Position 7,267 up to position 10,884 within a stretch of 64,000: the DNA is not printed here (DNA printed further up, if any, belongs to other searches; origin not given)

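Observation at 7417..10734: Long RelA/SpoT homologue fused in frame to a ~14-TM domain ending in a DMT/EamA-like permease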

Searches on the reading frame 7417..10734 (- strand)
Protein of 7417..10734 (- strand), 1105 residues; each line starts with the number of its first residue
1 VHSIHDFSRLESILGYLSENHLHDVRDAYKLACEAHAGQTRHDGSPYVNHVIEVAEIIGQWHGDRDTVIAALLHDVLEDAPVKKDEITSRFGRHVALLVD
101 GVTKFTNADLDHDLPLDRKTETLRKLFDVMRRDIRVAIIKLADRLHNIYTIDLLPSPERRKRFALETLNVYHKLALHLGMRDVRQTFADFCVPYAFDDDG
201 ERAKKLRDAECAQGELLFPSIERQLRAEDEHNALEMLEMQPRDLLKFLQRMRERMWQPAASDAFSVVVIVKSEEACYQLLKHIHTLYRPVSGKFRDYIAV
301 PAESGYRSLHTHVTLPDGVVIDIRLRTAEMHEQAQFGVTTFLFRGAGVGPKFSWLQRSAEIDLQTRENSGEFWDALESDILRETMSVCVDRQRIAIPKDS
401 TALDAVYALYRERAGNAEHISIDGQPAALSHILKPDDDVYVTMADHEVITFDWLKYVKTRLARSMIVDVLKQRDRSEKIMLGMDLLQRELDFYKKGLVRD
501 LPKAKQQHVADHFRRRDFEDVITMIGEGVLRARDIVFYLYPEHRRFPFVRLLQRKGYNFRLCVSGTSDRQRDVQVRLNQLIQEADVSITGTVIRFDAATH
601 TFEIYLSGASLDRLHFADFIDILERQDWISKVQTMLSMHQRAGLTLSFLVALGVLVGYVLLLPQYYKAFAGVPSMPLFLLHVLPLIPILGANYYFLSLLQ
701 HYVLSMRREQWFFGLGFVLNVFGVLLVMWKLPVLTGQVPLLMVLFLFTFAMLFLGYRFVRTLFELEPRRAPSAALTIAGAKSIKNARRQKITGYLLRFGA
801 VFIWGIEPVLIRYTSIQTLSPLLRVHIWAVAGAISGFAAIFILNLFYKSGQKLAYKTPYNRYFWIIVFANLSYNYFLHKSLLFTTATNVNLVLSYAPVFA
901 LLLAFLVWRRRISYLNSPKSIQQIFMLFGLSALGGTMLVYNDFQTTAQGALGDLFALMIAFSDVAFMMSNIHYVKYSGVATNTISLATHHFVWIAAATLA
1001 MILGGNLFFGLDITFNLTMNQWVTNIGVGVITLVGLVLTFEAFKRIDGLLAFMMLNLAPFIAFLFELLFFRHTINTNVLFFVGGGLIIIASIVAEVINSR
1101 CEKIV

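Call 3: search_protein_families(library=pfam, proteins=[window:7417-10734:-], max_evalue=1)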
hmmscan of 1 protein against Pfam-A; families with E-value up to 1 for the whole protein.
window:7417-10734:- (1105 aa): 8 families
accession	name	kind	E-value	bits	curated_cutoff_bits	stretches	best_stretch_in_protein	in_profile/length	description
PF13328.12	HD_4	-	6.2e-37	127.2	27.2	1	28-180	1-155/156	HD domain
PF04607.23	RelA_SpoT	-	4e-17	63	27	1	261-339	24-103/113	Region found in RelA / SpoT proteins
PF01966.28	HD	-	3.2e-08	34.3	22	1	47-147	1-115/116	HD domain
PF00892.27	EamA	-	7.8e-07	29.9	28.2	2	792-913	2-116/135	EamA-like transporter family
PF19296.4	RelA_AH_RIS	-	0.00015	22.3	23.8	1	459-544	6-87/185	RelA/SpoT, AH and RIS domains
PF20680.3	DUF6817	-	0.0077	16.8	25.2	1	34-76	4-46/85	Domain of unknown function (DUF6817)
PF02824.27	TGS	-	0.013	16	22.2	1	394-439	11-56/60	TGS domain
PF14034.11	Spore_YtrH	-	0.61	10.7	27.2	0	798-837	15-56/101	Sporulation protein YtrH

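Call 4: search_protein_families(library=ncbifam, proteins=[window:7417-10734:-], max_evalue=1)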
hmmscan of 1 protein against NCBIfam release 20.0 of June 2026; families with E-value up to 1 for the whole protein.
window:7417-10734:- (1105 aa): 3 families
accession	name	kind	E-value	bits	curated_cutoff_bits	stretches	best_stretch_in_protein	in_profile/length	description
TIGR00691.1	spoT_relA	subfamily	1.9e-104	350.4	499.2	1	28-544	1-521/687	RelA/SpoT family protein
NF008303.0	PRK11092.1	equivalog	2.5e-82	277.2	947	1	11-529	9-531/702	bifunctional GTP diphosphokinase/guanosine-3',5'-bis pyrophosphate 3'-pyrophosphohydrolase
NF008124.0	PRK10872.1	equivalog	9.2e-48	163.3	728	1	25-540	35-561/744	GTP diphosphokinase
